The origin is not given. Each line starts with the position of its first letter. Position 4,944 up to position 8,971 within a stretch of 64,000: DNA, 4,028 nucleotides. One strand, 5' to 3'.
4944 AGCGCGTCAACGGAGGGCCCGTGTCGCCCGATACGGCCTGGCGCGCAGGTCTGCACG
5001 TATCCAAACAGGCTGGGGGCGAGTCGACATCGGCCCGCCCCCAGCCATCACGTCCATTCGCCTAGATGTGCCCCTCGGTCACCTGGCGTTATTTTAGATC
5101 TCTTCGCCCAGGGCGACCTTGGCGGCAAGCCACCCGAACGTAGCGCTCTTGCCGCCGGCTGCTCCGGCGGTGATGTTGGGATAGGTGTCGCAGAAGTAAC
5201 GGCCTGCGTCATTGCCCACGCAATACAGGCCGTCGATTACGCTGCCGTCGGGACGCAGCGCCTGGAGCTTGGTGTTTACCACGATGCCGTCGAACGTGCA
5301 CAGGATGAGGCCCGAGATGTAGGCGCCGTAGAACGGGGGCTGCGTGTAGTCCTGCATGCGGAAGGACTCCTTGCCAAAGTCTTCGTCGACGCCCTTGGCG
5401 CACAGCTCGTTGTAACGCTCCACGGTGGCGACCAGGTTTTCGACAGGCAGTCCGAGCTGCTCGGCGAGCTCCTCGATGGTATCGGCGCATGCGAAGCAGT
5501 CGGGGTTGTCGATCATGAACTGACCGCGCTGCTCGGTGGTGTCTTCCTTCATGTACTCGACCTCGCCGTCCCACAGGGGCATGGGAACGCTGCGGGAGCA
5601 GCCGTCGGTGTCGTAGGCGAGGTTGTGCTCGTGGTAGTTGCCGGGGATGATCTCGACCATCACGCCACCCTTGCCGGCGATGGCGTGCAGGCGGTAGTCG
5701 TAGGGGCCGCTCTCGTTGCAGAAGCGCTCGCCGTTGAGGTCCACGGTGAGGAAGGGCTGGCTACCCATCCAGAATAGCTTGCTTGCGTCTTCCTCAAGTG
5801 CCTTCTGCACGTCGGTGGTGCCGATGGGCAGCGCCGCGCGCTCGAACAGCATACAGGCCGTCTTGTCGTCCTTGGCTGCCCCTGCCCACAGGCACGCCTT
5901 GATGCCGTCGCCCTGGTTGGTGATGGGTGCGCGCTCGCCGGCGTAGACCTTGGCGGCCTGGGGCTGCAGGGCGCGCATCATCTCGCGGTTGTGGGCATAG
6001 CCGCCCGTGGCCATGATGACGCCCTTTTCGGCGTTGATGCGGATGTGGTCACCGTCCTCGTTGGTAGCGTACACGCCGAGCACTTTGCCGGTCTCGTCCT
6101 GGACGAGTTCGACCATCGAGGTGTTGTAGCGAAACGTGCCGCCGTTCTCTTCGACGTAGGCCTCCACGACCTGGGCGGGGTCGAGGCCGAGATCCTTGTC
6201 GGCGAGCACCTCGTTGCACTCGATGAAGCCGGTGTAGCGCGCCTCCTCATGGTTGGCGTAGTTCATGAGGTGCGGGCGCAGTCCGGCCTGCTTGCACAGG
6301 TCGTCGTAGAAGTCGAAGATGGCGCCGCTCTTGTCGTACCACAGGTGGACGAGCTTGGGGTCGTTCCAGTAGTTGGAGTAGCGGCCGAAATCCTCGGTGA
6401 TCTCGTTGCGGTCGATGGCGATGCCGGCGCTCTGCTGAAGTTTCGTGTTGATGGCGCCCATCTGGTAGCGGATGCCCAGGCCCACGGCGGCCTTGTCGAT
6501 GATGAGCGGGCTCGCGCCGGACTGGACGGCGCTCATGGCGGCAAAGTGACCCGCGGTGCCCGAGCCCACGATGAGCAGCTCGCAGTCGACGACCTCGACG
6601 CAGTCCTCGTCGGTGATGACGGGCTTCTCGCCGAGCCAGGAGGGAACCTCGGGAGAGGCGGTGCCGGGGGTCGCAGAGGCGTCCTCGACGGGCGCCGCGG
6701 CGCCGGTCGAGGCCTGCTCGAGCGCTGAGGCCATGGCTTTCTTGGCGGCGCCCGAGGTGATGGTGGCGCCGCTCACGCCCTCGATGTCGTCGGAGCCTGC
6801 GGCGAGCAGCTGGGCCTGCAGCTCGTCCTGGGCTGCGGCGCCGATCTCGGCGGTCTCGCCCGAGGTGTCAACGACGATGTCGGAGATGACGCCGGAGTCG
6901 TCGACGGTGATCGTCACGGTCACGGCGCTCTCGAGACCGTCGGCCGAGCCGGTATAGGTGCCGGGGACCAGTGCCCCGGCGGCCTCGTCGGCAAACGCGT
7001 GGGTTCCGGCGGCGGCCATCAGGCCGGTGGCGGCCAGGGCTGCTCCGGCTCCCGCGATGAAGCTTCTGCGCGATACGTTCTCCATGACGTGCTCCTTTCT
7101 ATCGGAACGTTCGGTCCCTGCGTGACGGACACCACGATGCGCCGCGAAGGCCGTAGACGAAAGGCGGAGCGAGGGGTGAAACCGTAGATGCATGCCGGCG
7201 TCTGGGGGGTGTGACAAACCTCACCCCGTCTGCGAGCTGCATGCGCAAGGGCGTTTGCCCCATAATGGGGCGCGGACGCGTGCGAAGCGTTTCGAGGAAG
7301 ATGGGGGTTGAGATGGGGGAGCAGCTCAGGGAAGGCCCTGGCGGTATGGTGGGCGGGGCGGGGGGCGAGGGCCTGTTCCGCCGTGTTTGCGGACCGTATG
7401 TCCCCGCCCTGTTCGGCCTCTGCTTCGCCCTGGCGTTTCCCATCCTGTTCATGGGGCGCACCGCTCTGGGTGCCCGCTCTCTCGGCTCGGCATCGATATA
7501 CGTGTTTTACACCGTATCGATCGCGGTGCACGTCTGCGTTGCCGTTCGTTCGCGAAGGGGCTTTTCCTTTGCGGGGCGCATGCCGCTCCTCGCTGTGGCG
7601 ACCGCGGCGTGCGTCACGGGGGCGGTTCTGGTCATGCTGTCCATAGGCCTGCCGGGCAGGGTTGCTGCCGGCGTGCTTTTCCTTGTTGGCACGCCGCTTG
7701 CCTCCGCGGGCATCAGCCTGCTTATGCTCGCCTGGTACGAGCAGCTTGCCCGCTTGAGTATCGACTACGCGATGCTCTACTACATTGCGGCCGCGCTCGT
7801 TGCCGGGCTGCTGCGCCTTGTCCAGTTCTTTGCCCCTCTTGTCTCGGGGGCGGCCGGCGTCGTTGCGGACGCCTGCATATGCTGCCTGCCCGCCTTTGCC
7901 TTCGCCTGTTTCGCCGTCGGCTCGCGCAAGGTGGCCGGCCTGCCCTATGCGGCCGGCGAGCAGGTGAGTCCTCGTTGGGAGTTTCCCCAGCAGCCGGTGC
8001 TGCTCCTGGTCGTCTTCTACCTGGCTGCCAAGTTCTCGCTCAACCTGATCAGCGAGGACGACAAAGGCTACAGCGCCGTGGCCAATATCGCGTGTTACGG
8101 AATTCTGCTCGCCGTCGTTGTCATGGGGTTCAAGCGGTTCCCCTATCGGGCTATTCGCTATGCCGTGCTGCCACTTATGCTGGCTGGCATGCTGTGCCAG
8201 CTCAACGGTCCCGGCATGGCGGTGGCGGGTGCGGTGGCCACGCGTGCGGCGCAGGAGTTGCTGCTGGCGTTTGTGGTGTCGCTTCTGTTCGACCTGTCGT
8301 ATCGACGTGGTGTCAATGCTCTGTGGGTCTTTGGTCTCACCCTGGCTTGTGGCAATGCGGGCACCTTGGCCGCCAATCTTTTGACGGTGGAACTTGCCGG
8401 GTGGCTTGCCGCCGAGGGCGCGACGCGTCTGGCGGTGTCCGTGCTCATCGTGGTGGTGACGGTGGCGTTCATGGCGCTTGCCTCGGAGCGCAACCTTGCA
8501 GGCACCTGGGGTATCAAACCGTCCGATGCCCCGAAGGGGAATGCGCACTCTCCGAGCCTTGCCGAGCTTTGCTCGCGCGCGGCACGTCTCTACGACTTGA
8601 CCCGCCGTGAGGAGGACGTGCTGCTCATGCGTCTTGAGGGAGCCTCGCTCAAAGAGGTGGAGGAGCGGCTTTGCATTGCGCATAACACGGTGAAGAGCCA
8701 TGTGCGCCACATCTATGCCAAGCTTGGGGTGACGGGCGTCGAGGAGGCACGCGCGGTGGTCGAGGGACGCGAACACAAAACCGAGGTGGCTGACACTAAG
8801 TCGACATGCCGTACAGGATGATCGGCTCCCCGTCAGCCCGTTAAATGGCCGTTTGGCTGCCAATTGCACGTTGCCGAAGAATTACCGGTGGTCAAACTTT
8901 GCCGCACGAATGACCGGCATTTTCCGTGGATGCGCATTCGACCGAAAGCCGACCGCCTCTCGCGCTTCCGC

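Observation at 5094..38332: Island of four paralogous Tat-signal flavin reductases, each wired to its own polytopic-membrane LuxR regulator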

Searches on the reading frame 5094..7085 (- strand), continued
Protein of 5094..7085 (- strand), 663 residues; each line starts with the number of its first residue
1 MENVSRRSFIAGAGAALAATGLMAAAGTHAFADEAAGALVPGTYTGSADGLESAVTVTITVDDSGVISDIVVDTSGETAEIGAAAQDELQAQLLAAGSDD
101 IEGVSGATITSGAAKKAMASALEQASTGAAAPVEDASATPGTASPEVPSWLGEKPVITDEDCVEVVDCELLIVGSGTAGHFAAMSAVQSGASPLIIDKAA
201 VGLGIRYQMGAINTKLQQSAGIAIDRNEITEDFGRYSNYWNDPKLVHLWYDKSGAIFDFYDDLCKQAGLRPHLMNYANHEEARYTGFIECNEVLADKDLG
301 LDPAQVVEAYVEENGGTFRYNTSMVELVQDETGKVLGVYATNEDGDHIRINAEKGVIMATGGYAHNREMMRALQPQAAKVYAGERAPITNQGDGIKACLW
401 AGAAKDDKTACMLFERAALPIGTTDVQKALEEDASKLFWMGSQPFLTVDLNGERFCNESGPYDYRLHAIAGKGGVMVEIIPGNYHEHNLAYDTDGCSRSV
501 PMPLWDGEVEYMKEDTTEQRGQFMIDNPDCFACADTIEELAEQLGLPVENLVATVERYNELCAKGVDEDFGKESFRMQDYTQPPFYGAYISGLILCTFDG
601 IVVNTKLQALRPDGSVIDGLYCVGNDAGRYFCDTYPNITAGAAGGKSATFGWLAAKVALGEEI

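Call 63: list_cluster_members(proteins=[P0344, P0345, P0346, P0347, P0348, P0349, P0350, P0351])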
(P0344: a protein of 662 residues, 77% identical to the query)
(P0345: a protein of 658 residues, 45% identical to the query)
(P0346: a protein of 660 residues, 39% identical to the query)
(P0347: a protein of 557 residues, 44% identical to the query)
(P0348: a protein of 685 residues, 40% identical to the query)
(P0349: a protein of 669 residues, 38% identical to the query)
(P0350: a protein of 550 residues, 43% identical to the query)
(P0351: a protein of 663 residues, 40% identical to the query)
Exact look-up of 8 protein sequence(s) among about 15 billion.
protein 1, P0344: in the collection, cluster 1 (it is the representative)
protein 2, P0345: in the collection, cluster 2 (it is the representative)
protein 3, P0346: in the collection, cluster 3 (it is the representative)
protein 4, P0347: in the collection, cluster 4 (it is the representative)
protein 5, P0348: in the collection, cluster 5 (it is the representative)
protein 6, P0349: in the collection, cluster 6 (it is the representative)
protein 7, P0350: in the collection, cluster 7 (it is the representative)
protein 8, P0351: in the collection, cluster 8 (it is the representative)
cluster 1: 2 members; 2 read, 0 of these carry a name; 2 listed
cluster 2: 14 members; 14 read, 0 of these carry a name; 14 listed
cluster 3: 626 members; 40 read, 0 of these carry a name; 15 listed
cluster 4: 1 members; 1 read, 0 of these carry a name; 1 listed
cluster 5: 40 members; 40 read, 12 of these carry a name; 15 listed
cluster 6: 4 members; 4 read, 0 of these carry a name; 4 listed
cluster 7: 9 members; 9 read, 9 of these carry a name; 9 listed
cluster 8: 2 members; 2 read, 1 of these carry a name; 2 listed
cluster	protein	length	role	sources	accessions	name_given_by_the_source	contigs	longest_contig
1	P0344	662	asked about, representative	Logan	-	-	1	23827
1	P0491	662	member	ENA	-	-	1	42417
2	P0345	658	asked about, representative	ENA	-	-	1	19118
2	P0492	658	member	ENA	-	-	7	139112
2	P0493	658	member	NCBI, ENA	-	-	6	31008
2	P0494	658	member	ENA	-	-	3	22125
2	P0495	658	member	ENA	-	-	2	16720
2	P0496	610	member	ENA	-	-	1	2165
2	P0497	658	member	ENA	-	-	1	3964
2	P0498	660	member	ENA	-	-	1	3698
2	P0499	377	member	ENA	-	-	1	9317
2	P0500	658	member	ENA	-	-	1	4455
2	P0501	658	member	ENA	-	-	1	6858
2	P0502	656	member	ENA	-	-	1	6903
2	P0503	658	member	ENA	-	-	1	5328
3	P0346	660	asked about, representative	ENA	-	-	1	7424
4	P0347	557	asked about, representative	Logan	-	-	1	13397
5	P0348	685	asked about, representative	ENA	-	-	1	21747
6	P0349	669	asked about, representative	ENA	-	-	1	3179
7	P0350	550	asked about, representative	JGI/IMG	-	hypothetical protein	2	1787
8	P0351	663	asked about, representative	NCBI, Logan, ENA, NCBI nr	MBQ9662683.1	MAG: FAD-binding protein [Oscillospiraceae bacterium] | FAD-binding protein [Oscillospiraceae bacterium]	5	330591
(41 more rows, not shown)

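Call 71: find_encoding_contigs(protein=P0491, flank=6000, max_places=2)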
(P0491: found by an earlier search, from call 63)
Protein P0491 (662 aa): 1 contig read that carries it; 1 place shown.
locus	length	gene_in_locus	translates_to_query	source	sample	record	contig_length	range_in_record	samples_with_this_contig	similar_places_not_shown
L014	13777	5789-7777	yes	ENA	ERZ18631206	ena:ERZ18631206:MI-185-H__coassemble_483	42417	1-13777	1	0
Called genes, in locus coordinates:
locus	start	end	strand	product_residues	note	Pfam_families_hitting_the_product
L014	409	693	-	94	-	PF20648:DUF6809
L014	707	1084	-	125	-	PF14198:TnpV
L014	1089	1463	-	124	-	PF14287:DUF4368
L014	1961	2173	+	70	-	-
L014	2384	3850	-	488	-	PF00196:GerE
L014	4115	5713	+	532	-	PF00732:GMC_oxred_N (faint), PF00890:FAD_binding_2, PF01266:DAO (faint), PF03486:HI0933_like (faint), PF07992:Pyr_redox_2 (faint), PF12831:FAD_oxidored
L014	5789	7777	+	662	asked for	PF04205:FMN_bind, PF00890:FAD_binding_2, PF01266:DAO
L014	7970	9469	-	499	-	PF00196:GerE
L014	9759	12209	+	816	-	PF04879:Molybdop_Fe4S4 (faint), PF00384:Molybdopterin, PF01568:Molydop_binding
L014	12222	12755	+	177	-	PF12800:Fer4_4 (faint), PF13187:Fer4_9 (weak), PF13237:Fer4_10 (weak), PF13247:Fer4_11, PF12838:Fer4_7, PF00037:Fer4 (weak), PF12797:Fer4_2 (weak), PF13187:Fer4_9 (weak), +1 more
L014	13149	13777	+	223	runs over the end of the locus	PF02613:Nitrate_red_del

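Call 73: find_encoding_contigs(protein=P0016, flank=10000, max_places=4)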
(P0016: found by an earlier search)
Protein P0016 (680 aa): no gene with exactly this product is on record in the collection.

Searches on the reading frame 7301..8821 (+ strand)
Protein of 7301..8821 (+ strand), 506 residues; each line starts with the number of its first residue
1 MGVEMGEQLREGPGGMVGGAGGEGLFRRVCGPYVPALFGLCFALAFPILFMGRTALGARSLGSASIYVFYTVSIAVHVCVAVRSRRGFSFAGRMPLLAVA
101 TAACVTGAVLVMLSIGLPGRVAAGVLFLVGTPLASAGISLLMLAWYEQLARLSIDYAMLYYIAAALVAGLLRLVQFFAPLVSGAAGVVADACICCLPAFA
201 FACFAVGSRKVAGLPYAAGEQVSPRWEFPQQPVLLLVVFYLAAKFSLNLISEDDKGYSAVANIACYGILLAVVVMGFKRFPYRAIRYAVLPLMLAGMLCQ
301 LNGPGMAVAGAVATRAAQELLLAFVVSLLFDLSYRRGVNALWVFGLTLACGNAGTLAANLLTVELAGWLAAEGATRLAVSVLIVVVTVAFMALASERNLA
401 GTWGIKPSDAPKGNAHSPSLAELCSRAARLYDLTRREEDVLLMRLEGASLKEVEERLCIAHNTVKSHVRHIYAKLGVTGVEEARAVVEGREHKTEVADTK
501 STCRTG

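Call 3: search_protein_families(library=pfam, proteins=[window:7301-8821:+], max_evalue=0.01)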
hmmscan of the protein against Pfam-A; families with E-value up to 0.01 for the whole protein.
window:7301-8821:+ (506 aa): 2 families
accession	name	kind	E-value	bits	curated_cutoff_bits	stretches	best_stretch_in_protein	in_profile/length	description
PF00196.25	GerE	-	5.9e-11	42.3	23.5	1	433-483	3-53/57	Bacterial regulatory proteins, luxR family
PF08281.18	Sigma70_r4_2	-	0.0013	18.7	25.7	1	433-475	11-54/54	Sigma-70, region 4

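Call 11: search_protein_families(library=ncbifam, proteins=[window:7301-8821:+], max_evalue=0.001)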
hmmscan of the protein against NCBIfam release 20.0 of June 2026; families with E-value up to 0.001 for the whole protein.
window:7301-8821:+ (506 aa): 8 families
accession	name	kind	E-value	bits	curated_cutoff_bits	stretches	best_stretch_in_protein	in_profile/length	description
NF003420.0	PRK04841.1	equivalog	2.1e-08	32.7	537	1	429-485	835-891/903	HTH-type transcriptional regulator MalT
NF047785.1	respo_reg_MadR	equivalog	3.7e-07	29.7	300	1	427-483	143-199/209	MadR family response regulator transcription factor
NF052445.1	RespRegMctR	equivalog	9.1e-07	28.5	300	1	431-480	143-192/205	two-component system response regulator MctR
NF007935.0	PRK10651.1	equivalog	4.6e-06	26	250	1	429-483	152-206/216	two-component system response regulator NarL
NF007505.1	PRK10100.1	equivalog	6.2e-06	26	250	1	431-478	143-190/204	biofilm master transcriptional regulator CsgD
TIGR03020.2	EpsA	equivalog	0.00018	21.3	170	1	430-480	188-238/247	XrtB/PEP-CTERM-associated transcriptional regulator EpsA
NF007403.0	PRK09935.1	equivalog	0.00031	20.4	271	1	431-482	148-199/210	fimbria biosynthesis transcriptional regulator FimZ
NF007708.0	PRK10403.1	equivalog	0.00096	18.6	343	0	433-478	154-199/215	nitrate/nitrite response regulator protein NarP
